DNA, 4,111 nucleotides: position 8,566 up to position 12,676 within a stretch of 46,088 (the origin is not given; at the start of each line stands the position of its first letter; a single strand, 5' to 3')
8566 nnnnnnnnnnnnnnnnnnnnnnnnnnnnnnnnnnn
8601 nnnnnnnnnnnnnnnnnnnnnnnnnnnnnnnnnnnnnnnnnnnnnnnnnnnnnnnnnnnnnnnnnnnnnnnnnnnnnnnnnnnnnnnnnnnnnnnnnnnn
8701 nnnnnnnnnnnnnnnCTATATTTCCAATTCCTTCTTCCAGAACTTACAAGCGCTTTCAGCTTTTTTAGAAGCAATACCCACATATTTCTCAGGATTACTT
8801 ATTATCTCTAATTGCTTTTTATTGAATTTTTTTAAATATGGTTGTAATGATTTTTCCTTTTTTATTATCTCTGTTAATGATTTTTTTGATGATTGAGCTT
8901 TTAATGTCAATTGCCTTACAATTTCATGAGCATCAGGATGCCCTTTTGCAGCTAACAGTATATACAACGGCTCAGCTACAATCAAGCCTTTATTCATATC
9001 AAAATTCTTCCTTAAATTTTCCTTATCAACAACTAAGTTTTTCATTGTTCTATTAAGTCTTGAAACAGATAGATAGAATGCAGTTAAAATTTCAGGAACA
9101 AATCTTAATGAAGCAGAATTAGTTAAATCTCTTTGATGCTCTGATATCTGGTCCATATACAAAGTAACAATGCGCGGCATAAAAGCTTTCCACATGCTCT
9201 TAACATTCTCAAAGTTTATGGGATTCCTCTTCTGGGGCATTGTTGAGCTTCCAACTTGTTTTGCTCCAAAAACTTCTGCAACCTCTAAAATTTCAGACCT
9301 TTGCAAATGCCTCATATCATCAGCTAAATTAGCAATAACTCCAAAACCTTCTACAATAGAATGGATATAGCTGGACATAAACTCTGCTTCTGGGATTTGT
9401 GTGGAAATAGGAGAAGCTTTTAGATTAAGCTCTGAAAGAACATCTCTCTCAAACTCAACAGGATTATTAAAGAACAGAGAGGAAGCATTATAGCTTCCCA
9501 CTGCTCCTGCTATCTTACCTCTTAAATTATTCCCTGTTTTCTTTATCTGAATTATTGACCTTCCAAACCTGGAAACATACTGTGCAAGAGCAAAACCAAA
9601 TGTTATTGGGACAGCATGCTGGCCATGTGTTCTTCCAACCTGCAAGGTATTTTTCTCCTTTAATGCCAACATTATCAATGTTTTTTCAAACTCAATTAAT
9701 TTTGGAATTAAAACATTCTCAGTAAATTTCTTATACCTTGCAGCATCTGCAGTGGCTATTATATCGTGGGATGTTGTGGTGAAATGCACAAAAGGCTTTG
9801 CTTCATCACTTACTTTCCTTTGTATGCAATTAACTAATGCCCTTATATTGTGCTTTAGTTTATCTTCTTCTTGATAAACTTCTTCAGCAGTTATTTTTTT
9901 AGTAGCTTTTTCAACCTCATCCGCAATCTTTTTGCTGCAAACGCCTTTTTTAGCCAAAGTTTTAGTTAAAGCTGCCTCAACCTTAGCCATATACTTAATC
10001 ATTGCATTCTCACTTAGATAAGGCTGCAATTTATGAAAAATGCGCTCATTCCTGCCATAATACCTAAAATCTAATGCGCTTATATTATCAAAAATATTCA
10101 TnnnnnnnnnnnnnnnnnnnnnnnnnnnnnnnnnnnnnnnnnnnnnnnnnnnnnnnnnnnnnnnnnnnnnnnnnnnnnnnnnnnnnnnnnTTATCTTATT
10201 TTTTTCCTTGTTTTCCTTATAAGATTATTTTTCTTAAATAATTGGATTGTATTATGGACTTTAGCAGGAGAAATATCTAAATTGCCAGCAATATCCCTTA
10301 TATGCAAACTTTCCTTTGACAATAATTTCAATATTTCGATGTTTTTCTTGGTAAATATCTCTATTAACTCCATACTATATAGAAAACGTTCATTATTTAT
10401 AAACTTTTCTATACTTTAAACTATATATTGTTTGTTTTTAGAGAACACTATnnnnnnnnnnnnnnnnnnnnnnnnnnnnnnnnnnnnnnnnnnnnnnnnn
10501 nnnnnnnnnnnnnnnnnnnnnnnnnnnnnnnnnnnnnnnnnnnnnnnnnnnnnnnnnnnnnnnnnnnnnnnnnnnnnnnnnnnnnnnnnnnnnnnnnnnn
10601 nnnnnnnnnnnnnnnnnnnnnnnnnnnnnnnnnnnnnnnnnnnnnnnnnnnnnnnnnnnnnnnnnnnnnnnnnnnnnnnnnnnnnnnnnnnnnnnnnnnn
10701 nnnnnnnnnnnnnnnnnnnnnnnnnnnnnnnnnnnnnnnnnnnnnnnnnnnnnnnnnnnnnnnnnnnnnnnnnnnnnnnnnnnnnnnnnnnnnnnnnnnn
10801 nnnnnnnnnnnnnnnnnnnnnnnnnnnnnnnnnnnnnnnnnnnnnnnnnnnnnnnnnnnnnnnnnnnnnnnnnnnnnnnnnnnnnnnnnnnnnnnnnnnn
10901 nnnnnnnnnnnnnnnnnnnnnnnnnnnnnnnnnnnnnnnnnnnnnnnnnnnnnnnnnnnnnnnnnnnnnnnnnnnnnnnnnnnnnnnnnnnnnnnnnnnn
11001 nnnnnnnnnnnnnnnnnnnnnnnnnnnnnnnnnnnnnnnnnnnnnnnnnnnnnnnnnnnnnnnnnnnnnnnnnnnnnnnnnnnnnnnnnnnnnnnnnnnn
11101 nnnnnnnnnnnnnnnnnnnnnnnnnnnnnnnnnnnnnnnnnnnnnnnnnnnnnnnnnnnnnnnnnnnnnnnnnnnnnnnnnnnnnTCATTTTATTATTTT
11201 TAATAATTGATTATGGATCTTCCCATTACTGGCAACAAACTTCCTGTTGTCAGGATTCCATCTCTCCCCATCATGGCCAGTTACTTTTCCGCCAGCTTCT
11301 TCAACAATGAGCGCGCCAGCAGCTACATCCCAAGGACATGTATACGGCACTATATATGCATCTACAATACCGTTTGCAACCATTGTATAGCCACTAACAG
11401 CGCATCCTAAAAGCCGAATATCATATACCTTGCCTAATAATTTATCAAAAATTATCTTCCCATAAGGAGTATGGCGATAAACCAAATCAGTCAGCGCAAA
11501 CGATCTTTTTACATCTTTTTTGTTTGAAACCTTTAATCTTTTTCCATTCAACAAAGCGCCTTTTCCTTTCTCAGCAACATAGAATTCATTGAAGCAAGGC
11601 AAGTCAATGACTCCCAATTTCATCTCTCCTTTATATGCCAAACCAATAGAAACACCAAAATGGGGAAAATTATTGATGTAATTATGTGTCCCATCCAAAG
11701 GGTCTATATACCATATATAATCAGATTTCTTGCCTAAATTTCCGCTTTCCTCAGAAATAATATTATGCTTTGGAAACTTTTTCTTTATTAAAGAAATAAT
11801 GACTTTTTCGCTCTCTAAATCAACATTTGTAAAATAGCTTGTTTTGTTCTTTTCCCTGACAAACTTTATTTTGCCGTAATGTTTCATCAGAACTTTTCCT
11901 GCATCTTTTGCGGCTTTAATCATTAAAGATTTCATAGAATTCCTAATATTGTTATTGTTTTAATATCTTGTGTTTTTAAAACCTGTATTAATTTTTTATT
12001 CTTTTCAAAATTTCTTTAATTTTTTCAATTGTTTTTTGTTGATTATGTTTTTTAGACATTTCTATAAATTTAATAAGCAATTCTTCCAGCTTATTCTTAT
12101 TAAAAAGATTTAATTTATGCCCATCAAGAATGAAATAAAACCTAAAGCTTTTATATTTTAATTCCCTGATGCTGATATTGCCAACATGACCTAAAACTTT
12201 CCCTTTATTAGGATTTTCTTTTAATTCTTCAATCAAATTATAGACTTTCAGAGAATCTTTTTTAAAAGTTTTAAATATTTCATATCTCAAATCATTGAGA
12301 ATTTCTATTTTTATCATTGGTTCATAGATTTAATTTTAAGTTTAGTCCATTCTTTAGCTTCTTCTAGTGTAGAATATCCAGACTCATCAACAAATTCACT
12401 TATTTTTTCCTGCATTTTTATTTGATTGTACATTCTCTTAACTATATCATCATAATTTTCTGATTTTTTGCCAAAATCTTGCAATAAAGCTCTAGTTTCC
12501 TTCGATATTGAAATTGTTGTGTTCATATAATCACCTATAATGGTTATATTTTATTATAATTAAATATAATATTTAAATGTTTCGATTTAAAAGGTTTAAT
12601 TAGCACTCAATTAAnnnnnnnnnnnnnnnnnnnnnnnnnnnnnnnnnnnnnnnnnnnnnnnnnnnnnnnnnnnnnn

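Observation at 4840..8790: Three copies of the purB 3' end bracket two cargo segments: tandem integration scars without an integrase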

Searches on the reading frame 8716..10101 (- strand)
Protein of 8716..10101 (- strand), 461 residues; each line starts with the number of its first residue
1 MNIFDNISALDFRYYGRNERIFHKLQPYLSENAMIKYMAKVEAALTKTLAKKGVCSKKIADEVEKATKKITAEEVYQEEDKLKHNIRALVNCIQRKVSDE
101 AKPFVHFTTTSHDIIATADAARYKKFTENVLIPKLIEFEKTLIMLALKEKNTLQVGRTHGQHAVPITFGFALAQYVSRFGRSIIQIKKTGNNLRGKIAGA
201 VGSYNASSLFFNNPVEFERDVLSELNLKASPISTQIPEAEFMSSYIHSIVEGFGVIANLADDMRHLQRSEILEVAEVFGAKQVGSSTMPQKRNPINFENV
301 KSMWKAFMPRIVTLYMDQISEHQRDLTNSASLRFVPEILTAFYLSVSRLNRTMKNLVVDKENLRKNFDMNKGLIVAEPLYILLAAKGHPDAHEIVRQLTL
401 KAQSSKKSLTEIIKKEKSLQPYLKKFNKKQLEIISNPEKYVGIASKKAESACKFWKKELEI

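Call 12: search_protein_families(library=pfam, proteins=[window:8716-10101:-], max_evalue=0.01)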
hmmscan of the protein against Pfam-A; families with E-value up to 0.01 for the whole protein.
window:8716-10101:- (461 aa): 3 families
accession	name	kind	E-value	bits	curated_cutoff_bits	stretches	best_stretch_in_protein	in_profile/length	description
PF00206.25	Lyase_1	-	6.7e-40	137.9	27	1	14-303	3-306/312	Lyase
PF08328.16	ASL_C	-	7.8e-18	65.1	35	1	320-419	1-98/115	Adenylosuccinate lyase C-terminal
PF10397.14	ADSL_C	-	1.3e-07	32.3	32.7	1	372-446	1-74/79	Adenylosuccinate lyase C-terminus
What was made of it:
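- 8716..10373 (-): Present wHTH::purB (adenylosuccinate lyase). In this record it is split into 8716-10101 and 10191-10373 by a 1-nt deletion at 10220. It is a single 552-aa gene in all other assemblies of the same population. Pfam Lyase_1, ASL_C and ADSL_C (call 12).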

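Call 13: find_encoding_contigs(protein=window:8716-10101:-, flank=10000, max_places=10)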
Protein window:8716-10101:- (461 aa): no gene with exactly this product is on record in the collection.

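Call 14: find_homologous_proteins(query=window:8716-10101:-, max_evalue=1e-30)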
Query window:8716-10101:- (461 aa): 7767 proteins with E <= 1e-30 among 8000 candidates; the best 120 are listed.
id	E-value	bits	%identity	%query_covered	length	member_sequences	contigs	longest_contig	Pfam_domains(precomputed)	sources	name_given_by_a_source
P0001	1.5e-298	1007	100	100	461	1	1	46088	PF10397.15,PF08328.17,PF00206.26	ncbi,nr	ncbi:adenylosuccinate lyase [Candidatus Woesearchaeota archaeon]|nr:adenylosuccinate lyase [Candidat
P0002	5.7e-250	847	82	100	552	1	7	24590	PF10397.15,PF08328.17,PF00206.26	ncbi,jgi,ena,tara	tara:strand:- start:4111 stop:5769 length:1659 start_codon:yes stop_codon:yes gene_type:complete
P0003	2.0e-248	842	80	100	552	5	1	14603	PF10397.15,PF08328.17,PF00206.26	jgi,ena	jgi:adenylosuccinate lyase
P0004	2.4e-248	842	81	100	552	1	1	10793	PF10397.15,PF08328.17,PF00206.26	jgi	-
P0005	6.0e-248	841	81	100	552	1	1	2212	PF10397.15,PF08328.17,PF00206.26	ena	-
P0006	9.9e-248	840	81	100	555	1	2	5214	PF08328.17,PF00206.26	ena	-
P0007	1.9e-247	839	81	100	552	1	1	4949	PF10397.15,PF08328.17,PF00206.26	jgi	-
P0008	2.7e-247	839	81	100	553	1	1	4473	PF10397.15,PF08328.17,PF12802.14,PF00206.26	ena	-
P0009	7.2e-247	837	82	100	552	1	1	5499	PF10397.15,PF08328.17,PF00206.26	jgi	-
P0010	9.4e-247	837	82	100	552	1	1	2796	PF10397.15,PF08328.17,PF00206.26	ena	-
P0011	1.7e-246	836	80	100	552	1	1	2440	PF10397.15,PF08328.17,PF00206.26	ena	-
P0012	1.7e-246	836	81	100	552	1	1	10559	PF10397.15,PF08328.17,PF00206.26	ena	-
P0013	3.3e-246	835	82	100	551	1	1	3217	PF10397.15,PF08328.17,PF00206.26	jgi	jgi:adenylosuccinate lyase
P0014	5.6e-246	834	81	100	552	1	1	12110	PF10397.15,PF08328.17,PF00206.26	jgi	-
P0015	6.1e-246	834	80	100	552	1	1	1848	PF08328.17,PF00206.26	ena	-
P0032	2.8e-245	832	81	100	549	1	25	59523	PF10397.15,PF08328.17,PF00206.26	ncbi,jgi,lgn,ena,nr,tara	ncbi:MAG: lyase family protein [Candidatus Woesearchaeota archaeon]|jgi:adenylosuccinate lyase|nr:ly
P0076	1.4e-241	820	80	100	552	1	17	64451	PF10397.15,PF08328.17,PF00206.26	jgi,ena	-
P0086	2.9e-240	815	78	100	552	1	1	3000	PF10397.15,PF08328.17,PF25212.3,PF00206.26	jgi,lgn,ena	-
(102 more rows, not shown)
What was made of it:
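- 8716..10373 (-): 552-aa homologues (call 14).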

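Call 16: find_encoding_contigs(protein=P0032, flank=10000, max_places=4)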
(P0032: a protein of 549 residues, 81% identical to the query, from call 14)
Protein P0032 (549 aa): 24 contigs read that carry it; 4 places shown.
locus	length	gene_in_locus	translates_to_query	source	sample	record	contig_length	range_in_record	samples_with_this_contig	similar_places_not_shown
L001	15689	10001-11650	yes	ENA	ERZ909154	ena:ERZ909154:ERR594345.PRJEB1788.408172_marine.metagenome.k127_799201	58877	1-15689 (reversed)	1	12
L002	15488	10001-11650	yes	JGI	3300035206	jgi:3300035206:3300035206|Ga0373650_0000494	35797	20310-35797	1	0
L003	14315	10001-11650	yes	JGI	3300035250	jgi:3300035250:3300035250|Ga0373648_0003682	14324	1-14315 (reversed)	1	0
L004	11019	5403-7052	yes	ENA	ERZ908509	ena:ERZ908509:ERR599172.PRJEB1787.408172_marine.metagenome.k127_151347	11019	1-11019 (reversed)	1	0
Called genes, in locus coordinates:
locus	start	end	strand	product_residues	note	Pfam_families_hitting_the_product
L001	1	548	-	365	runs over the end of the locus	PF00586:AIRS, PF02769:AIRS_C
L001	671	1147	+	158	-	PF02700:PurS (faint)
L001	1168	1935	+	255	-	PF00731:AIRC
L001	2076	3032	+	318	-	PF01259:SAICAR_synt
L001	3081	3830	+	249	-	PF00459:Inositol_P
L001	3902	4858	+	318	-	PF01699:Na_Ca_ex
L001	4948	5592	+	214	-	PF00581:Rhodanese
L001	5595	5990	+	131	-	-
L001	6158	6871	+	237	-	PF11139:SfLAP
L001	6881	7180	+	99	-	PF03477:ATP-cone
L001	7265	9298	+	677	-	-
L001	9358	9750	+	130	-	-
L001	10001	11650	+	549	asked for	PF00206:Lyase_1, PF08328:ASL_C, PF10397:ADSL_C (weak)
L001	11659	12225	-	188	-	-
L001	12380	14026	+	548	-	PF00118:Cpn60_TCP1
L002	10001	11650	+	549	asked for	PF00206:Lyase_1, PF08328:ASL_C, PF10397:ADSL_C (weak)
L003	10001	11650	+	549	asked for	PF00206:Lyase_1, PF08328:ASL_C, PF10397:ADSL_C (weak)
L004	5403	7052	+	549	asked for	PF00206:Lyase_1, PF08328:ASL_C, PF10397:ADSL_C (weak)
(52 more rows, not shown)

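Call 17: find_encoding_contigs(protein=P0076, flank=10000, max_places=4)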
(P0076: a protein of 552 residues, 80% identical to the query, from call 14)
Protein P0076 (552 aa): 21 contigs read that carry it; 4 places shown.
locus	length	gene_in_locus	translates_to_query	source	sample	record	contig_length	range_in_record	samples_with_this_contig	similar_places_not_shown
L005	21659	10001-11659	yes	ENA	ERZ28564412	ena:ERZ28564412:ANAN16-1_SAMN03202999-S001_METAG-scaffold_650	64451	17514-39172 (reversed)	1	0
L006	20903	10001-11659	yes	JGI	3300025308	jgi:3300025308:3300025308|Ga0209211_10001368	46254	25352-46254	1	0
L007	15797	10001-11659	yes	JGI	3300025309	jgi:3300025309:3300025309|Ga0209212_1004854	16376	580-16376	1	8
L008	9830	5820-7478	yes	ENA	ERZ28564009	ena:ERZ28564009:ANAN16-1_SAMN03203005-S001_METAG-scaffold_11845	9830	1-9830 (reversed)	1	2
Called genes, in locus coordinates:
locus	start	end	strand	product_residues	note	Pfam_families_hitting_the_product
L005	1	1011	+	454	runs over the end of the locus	PF00171:Aldedh, PF05893:LuxC (weak)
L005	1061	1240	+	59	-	-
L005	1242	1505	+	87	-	PF05016:ParE_toxin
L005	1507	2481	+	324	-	PF01259:SAICAR_synt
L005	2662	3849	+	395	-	PF00365:PFK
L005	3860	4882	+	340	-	PF00274:Glycolytic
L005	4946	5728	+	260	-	PF06560:GPI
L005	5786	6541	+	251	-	PF00459:Inositol_P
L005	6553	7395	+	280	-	PF23023:Anti-Pycsar_Apyc1, PF00753:Lactamase_B, PF12706:Lactamase_B_2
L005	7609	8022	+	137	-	-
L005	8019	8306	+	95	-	-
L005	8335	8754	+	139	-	PF13798:PCYCGC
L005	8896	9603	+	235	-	-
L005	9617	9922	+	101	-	PF03477:ATP-cone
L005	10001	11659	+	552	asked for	PF00206:Lyase_1, PF08328:ASL_C, PF10397:ADSL_C (weak)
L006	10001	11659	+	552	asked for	PF00206:Lyase_1, PF08328:ASL_C, PF10397:ADSL_C (weak)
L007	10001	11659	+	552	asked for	PF00206:Lyase_1, PF08328:ASL_C, PF10397:ADSL_C (weak)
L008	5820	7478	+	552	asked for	PF00206:Lyase_1, PF08328:ASL_C, PF10397:ADSL_C (weak)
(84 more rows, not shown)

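Call 20: find_related_loci(query=window:8716-10101:-, collection=genome_contigs, flank=10000)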
Query window:8716-10101:- (461 aa) in genome_contigs; peptide patterns used: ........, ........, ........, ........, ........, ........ (x = any residue, [..] = any of these).
466 stretches matched a pattern; 189 encode a relative of the query (tblastn E <= 1e-3); the best 80 are kept; 80 distinct loci.
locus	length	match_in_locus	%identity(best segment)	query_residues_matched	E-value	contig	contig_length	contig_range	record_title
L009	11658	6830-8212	82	1-461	0e+0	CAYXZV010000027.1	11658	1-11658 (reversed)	MAG TPA_asm: uncultured Methanosarcinales archaeon isolate binchicken_co201_418 genome assembly, contig: NODE_6123_lengt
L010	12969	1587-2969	81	1-461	0e+0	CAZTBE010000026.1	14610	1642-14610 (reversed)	MAG TPA_asm: uncultured Methanosarcinales archaeon isolate binchicken_co48_555 genome assembly, contig: NODE_6619_length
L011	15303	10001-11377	81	1-459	0e+0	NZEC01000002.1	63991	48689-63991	MAG: archaeon isolate ARS102 35668, whole genome shotgun sequence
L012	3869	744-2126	81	1-461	0e+0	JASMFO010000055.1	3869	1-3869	MAG: Candidatus Woesearchaeota archaeon isolate ETNP7_MAG_25 c_000001519826, whole genome shotgun sequence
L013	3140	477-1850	80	1-458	0e+0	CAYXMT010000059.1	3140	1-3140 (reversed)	MAG TPA_asm: uncultured Methanosarcinales archaeon isolate binchicken_co48_511 genome assembly, contig: NODE_57590_lengt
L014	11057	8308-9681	80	1-458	0e+0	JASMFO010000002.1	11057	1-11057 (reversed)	MAG: Candidatus Woesearchaeota archaeon isolate ETNP7_MAG_25 c_000000023595, whole genome shotgun sequence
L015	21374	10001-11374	81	1-458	0e+0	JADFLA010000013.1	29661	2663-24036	MAG: Nanoarchaeota archaeon isolate B4T1B8 B4T1B8_NODE2302, whole genome shotgun sequence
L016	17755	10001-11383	79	1-461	0e+0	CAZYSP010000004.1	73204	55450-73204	MAG TPA_asm: uncultured Methanosarcinales archaeon isolate binchicken_co48_510 genome assembly, contig: NODE_385_length_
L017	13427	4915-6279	78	1-455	0e+0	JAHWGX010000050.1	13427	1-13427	MAG: Candidatus Woesearchaeota archaeon isolate FT1_083 k127_38601178, whole genome shotgun sequence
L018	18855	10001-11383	77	1-461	0e+0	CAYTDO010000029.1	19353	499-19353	MAG TPA_asm: uncultured Methanosarcinales archaeon isolate binchicken_co203_461 genome assembly, contig: k141_2777063, w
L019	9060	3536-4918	74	1-461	0e+0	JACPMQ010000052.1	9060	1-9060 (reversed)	MAG: Candidatus Woesearchaeota archaeon isolate NC_groundwater_553_Ag_S-0.1um_36_10 S35_SO-1_scaffold_409718, whole geno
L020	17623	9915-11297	74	1-461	0e+0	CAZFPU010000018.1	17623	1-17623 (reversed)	MAG TPA_asm: uncultured Methanosarcinales archaeon isolate binchicken_co248_65 genome assembly, contig: NODE_3524_length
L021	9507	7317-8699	73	1-461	0e+0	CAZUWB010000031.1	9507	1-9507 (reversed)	MAG TPA_asm: uncultured Methanosarcinales archaeon isolate binchicken_co125_976 genome assembly, contig: NODE_14674_leng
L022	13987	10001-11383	72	1-461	0e+0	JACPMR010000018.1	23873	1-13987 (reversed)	MAG: Candidatus Woesearchaeota archaeon isolate NC_groundwater_554_Ag_S-0.1um_37_18 S35_SO-1_scaffold_376641, whole geno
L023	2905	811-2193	73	1-461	0e+0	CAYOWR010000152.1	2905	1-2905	MAG TPA_asm: uncultured Methanosarcinales archaeon isolate binchicken_co251_888 genome assembly, contig: NODE_50358_leng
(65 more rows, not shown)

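Call 39: find_related_loci(query=window:8716-10101:-, collection=viral_contigs, flank=10000)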
Query window:8716-10101:- (461 aa) in viral_contigs; peptide patterns used: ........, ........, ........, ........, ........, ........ (x = any residue, [..] = any of these).
34 stretches matched a pattern, but none encodes a relative of the query by tblastn (E <= 1e-3).
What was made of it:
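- Tried and rejected: purB relatives in viral contigs: none (call 39).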

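Call 63: find_encoding_contigs(protein=P0086, flank=10000, max_places=10)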
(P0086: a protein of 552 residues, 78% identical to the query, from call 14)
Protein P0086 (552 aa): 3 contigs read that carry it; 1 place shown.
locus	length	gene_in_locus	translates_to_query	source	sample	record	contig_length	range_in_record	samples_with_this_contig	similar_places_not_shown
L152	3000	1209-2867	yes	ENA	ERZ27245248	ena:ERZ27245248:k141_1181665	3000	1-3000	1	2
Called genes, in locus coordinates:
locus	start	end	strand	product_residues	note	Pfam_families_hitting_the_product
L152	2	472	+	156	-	?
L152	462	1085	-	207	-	-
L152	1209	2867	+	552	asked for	PF25212:HVO_A0114 (faint), PF00206:Lyase_1, PF08328:ASL_C, PF10397:ADSL_C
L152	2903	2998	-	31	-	?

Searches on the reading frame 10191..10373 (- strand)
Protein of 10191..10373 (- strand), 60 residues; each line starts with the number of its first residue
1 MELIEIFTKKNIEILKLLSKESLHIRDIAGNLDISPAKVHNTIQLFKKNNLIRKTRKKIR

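Call 12: search_protein_families(library=pfam, proteins=[window:10191-10373:-], max_evalue=0.01)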
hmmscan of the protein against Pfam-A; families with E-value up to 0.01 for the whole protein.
window:10191-10373:- (60 aa): 9 families
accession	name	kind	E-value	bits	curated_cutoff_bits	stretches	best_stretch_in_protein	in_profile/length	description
PF25212.1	HVO_A0114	-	3.6e-06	27.1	27.6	1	3-57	16-71/84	HVO_A0114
PF01022.26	HTH_5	-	0.00014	22.1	22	1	12-39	5-32/47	Bacterial regulatory protein, arsR family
PF13412.12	HTH_24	-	0.00029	20.8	21.9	1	10-53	4-48/48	Winged helix-turn-helix DNA-binding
PF13384.12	HTH_23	-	0.0017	18.5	24.6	1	12-49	8-44/50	Homeodomain-like domain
PF13551.12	HTH_29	-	0.0048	17.4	28.1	1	12-52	2-45/64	Winged helix-turn helix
PF13545.12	HTH_Crp_2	-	0.0066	16.8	27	0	26-59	26-59/70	Crp-like helix-turn-helix domain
PF21476.4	PF0610-like_N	-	0.0067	17.1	33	1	13-41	5-33/50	PF0610-like, N-terminal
PF01978.25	TrmB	-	0.0077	16.5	25.6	1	15-57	15-57/68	Sugar-specific transcriptional regulator TrmB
PF25213.1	HVO_A0261_N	-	0.0093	16.3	35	1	10-57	12-59/86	HVO_A0261 N-terminal domain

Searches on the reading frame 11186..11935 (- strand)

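Call 32: search_protein_families(library=pfam, proteins=[window:11186-11935:-], max_evalue=0.001)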
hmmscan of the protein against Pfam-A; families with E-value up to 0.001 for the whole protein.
window:11186-11935:- (249 aa): 1 family
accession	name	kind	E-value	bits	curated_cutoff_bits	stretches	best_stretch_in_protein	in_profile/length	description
PF00459.30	Inositol_P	-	7.7e-64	216.2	27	1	5-246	9-264/271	Inositol monophosphatase family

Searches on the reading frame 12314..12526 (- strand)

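Call 32: search_protein_families(library=pfam, proteins=[window:12314-12526:-], max_evalue=0.001)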
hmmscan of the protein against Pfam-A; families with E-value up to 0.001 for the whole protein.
window:12314-12526:- (70 aa): 1 family
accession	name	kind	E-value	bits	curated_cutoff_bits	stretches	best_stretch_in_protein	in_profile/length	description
PF24434.1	DUF7557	-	7.4e-06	25.7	25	1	3-34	2-33/45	Family of unknown function (DUF7557)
